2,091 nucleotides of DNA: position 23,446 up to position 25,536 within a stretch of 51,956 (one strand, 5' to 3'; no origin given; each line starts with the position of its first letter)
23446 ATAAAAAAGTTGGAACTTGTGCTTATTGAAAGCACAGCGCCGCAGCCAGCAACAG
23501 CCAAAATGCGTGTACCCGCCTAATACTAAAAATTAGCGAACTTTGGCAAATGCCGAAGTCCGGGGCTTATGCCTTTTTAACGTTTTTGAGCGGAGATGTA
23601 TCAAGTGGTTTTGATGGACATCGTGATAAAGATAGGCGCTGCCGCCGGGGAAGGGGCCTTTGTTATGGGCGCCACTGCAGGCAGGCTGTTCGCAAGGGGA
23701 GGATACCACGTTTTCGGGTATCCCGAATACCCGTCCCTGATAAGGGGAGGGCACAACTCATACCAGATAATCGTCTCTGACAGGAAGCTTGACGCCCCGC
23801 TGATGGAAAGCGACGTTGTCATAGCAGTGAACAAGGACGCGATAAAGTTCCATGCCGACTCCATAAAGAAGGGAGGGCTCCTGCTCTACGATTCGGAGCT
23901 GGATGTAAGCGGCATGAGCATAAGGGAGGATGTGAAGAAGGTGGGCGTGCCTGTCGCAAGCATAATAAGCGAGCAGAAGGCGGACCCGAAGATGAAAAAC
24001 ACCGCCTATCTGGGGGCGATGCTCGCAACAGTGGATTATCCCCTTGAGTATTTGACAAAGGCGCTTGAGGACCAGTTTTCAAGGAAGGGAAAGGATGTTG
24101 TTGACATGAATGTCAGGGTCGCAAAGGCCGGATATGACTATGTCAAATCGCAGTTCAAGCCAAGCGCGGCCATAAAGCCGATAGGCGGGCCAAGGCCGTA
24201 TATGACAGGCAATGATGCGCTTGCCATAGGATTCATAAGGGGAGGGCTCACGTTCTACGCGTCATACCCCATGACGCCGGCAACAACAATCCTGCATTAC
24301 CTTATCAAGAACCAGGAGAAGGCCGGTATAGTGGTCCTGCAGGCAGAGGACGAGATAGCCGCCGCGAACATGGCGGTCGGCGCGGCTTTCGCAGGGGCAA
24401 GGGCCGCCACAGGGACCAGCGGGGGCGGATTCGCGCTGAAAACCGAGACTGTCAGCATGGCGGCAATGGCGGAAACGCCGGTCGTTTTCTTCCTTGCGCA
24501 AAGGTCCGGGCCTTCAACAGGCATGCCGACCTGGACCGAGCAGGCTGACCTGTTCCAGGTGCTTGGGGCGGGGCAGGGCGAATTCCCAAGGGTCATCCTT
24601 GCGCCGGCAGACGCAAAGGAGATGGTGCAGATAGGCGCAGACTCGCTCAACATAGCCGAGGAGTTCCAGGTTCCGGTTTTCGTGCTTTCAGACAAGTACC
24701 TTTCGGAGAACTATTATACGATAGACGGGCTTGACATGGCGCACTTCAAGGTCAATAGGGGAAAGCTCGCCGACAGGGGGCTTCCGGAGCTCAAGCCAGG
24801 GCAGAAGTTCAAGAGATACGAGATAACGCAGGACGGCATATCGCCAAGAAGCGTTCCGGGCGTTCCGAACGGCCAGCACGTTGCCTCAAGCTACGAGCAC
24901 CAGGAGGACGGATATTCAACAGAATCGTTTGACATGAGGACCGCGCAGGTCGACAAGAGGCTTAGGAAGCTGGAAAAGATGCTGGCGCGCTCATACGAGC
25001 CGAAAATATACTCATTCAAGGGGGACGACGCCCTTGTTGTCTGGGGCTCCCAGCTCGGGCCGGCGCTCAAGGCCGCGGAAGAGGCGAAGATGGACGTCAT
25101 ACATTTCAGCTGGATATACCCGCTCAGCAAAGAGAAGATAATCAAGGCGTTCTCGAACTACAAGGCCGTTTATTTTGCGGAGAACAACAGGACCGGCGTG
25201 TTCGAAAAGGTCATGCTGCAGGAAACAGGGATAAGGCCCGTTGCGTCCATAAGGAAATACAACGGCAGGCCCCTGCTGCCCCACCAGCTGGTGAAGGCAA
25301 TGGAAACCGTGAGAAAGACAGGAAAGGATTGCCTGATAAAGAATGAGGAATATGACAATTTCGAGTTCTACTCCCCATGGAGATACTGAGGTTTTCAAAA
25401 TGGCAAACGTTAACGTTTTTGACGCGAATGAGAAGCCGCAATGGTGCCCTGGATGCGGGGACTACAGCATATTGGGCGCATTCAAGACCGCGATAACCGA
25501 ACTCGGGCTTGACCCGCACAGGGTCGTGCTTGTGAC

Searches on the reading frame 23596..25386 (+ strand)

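Call 82: search_protein_families(library=pfam, proteins=[window:23596-25386:+], max_evalue=0.001)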
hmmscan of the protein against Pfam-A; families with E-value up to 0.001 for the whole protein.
window:23596-25386:+ (597 aa): 4 families
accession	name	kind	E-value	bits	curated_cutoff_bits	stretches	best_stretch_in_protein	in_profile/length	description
PF01855.24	POR_N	-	4.3e-54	184.1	27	1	212-452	2-229/231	Pyruvate flavodoxin/ferredoxin oxidoreductase, thiamine diP-bdg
PF01558.24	POR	-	2.9e-35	122.4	27.4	1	17-181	1-173/173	Pyruvate ferredoxin/flavodoxin oxidoreductase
PF02776.23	TPP_enzyme_N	-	0.0002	21.6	26.8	1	204-312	2-107/119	Thiamine pyrophosphate enzyme, N-terminal TPP binding domain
PF02780.25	Transketolase_C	-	0.00033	21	25.9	1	479-533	13-72/124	Transketolase, C-terminal domain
